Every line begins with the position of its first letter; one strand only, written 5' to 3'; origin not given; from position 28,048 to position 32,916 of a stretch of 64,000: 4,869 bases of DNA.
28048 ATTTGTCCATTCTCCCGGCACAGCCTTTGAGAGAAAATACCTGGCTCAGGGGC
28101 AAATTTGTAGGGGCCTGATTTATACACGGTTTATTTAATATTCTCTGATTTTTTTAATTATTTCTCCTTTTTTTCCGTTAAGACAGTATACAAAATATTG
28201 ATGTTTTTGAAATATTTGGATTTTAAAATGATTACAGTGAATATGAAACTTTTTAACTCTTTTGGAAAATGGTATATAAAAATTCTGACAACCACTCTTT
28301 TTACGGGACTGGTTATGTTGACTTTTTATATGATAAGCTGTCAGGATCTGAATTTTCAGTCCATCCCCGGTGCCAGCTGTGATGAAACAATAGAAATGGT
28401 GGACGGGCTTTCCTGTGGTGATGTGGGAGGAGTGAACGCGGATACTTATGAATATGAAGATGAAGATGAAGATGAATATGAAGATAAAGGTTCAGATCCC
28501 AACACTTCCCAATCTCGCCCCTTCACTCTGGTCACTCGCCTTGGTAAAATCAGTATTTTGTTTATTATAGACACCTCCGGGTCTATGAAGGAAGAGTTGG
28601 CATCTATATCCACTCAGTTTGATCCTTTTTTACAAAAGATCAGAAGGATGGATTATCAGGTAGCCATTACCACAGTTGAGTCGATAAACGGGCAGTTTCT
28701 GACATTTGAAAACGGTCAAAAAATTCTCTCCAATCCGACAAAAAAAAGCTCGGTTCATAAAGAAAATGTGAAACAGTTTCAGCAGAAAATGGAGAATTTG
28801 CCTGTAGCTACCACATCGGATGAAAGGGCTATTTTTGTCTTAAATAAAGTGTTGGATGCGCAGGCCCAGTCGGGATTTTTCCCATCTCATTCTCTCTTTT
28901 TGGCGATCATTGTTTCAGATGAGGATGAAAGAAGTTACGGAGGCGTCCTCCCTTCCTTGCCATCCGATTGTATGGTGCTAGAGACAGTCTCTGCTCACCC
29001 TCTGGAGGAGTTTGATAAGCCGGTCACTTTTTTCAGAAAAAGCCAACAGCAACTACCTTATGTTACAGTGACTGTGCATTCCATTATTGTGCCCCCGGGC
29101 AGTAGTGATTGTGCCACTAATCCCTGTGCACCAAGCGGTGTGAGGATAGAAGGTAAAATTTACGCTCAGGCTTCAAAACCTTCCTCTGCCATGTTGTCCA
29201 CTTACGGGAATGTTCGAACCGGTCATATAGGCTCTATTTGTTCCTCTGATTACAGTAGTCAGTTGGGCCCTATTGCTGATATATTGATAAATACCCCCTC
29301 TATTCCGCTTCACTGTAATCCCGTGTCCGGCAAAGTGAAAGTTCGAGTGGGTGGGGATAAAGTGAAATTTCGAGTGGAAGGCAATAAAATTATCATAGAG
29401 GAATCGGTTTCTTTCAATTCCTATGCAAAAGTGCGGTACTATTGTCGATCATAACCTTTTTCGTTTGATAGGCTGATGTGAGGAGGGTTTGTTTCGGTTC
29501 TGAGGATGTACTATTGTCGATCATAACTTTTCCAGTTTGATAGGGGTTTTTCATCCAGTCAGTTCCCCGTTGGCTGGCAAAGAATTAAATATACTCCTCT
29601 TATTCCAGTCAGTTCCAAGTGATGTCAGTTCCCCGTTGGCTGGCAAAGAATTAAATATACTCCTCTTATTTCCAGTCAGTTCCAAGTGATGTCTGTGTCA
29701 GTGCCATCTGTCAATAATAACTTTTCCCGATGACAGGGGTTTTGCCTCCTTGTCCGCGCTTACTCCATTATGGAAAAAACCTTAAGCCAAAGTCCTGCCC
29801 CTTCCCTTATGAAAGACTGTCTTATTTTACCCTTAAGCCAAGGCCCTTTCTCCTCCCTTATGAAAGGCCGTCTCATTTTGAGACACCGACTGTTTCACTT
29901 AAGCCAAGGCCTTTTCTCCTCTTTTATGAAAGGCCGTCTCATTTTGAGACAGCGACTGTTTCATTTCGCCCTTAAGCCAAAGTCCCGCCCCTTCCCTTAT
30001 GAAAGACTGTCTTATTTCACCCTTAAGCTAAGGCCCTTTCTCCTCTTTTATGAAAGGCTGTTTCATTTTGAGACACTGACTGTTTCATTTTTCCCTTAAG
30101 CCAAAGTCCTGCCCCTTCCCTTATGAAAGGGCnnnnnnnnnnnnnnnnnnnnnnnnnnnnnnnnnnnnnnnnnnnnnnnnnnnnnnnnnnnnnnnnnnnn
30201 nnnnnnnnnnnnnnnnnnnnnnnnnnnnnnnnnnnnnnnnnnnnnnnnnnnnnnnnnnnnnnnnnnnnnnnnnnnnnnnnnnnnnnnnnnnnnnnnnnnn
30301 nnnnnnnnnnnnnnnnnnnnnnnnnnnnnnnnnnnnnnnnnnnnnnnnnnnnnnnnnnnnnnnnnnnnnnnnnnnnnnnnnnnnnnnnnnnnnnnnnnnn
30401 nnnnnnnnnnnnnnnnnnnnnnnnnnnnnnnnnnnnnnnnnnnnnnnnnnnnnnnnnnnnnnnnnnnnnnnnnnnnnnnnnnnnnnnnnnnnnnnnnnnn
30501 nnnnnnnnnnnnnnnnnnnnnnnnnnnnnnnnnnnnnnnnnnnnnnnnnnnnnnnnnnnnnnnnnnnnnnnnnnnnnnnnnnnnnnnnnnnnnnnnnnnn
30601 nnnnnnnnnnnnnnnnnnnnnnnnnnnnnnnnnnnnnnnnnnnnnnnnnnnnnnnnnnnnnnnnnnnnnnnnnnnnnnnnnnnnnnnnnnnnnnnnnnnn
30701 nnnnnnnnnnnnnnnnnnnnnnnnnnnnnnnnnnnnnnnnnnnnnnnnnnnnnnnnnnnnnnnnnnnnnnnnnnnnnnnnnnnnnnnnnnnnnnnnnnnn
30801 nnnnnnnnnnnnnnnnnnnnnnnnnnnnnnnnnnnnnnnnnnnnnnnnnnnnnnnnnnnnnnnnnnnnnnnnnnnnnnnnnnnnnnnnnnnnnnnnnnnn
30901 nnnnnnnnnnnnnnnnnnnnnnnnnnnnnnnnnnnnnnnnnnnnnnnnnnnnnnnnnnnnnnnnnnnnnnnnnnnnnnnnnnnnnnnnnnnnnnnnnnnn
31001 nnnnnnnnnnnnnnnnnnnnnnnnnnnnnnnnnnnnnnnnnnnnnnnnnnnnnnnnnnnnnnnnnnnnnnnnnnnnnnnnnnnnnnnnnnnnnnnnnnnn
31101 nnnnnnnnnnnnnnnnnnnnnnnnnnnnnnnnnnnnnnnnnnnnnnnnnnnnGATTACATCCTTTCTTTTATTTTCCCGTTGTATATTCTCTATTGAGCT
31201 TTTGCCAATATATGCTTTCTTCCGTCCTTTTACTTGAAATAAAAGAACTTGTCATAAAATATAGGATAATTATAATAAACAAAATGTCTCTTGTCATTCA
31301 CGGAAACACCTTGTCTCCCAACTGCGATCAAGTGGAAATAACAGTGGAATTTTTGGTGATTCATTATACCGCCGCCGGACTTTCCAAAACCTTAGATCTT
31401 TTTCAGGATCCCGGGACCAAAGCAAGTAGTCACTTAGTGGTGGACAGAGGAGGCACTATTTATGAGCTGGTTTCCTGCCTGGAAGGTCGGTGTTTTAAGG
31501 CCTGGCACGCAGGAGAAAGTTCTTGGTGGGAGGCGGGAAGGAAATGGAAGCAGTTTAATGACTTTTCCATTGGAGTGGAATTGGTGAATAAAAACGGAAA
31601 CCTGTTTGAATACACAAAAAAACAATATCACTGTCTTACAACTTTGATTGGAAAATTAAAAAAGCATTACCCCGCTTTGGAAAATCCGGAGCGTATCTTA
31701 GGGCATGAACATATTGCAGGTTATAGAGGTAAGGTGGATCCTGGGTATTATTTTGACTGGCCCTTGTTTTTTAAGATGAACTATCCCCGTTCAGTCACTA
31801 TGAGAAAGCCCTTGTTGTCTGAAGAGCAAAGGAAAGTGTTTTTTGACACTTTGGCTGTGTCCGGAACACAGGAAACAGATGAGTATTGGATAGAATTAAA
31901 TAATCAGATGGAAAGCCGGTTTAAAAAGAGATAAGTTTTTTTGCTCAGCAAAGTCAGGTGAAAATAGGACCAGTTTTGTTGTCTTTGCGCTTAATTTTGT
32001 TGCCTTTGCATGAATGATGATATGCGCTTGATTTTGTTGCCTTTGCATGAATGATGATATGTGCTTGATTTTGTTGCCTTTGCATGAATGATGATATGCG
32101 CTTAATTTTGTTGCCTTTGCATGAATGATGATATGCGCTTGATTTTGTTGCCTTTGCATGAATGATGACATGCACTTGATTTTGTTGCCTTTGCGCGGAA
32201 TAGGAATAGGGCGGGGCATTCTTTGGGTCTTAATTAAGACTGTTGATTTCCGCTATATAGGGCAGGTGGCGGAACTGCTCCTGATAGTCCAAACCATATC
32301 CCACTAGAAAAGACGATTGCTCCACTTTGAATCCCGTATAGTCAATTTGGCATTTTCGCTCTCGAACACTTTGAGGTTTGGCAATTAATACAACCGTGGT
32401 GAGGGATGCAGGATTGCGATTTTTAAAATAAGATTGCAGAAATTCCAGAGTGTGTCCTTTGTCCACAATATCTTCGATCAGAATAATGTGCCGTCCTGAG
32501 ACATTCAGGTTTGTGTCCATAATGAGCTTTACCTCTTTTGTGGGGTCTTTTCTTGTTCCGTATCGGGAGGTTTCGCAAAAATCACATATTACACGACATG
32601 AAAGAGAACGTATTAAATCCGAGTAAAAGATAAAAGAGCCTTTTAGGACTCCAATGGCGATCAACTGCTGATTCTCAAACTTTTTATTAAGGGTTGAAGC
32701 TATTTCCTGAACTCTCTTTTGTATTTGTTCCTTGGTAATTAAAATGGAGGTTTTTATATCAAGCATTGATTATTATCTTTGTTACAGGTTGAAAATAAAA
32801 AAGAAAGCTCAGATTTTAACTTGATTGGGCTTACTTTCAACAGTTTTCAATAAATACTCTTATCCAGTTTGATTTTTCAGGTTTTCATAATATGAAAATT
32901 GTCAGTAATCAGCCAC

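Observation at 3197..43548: Unique-sequence tandem minisatellites in nearly every core intergenic gap, biased to gene 3' ends, with periods clustering at 71-79 bp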

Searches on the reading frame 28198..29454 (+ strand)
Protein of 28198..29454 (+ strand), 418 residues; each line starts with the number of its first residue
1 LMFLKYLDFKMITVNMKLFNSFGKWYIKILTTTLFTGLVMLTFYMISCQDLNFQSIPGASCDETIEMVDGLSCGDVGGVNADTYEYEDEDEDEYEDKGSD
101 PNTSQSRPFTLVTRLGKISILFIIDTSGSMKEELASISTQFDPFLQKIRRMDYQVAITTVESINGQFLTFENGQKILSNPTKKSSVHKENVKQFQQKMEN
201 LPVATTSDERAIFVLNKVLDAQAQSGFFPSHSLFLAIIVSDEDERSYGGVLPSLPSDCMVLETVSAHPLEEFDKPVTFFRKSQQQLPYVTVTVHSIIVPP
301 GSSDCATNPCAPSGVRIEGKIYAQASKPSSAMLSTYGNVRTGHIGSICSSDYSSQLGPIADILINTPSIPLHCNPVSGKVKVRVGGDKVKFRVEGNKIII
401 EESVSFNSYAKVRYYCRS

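Call 8: search_protein_families(library=ncbifam, proteins=[window:28198-29454:+])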
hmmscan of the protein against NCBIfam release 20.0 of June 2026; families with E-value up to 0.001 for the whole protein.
window:28198-29454:+ (418 aa): 1 family
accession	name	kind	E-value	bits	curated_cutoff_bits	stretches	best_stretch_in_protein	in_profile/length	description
NF052240.1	MIDASAdhsBdello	equivalog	2.7e-21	76.1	700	2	186-417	160-377/378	MIDAS family adhesin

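Call 50: search_protein_families(library=pfam, proteins=[window:28198-29454:+], max_evalue=0.01)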
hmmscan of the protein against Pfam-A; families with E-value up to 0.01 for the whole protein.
window:28198-29454:+ (418 aa): 0 families

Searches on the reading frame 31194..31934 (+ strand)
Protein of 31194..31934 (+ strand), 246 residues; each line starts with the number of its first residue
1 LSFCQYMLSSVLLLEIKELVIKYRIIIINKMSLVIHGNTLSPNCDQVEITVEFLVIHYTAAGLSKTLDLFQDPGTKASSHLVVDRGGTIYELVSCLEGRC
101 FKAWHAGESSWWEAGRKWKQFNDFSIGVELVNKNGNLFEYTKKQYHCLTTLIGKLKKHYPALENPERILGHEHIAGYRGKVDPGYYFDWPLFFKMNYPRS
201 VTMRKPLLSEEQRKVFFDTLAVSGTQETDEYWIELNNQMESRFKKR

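Call 8: search_protein_families(library=ncbifam, proteins=[window:31194-31934:+])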
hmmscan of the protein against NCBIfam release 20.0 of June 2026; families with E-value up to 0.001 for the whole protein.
window:31194-31934:+ (246 aa): 1 family
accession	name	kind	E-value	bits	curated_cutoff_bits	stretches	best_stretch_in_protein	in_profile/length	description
NF008758.0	PRK11789.1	equivalog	7.8e-28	97.1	143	1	74-195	73-181/190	1,6-anhydro-N-acetylmuramyl-L-alanine amidase AmpD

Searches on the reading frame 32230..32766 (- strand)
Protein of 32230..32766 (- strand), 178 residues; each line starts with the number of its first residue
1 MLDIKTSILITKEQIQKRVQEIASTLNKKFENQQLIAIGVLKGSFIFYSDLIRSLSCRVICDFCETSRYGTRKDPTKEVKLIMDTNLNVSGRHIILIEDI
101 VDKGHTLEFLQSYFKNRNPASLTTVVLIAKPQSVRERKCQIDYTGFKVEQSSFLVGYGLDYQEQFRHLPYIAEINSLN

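Call 8: search_protein_families(library=ncbifam, proteins=[window:32230-32766:-])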
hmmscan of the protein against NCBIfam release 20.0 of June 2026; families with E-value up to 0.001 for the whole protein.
window:32230-32766:- (178 aa): 4 families
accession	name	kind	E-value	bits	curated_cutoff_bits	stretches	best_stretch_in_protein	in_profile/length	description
TIGR01203.1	HGPRTase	equivalog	3.1e-52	176.7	150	1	8-174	1-166/167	hypoxanthine phosphoribosyltransferase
NF006605.0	PRK09162.1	equivalog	1.8e-30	105.7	181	1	7-174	15-180/183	hypoxanthine-guanine phosphoribosyltransferase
NF006613.0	PRK09177.1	equivalog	5e-10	39.1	138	1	5-134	7-124/159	xanthine phosphoribosyltransferase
NF003549.0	PRK05205.1-5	equivalog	0.00039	19.9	138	0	9-151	8-158/182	bifunctional pyr operon transcriptional regulator/uracil phosphoribosyltransferase PyrR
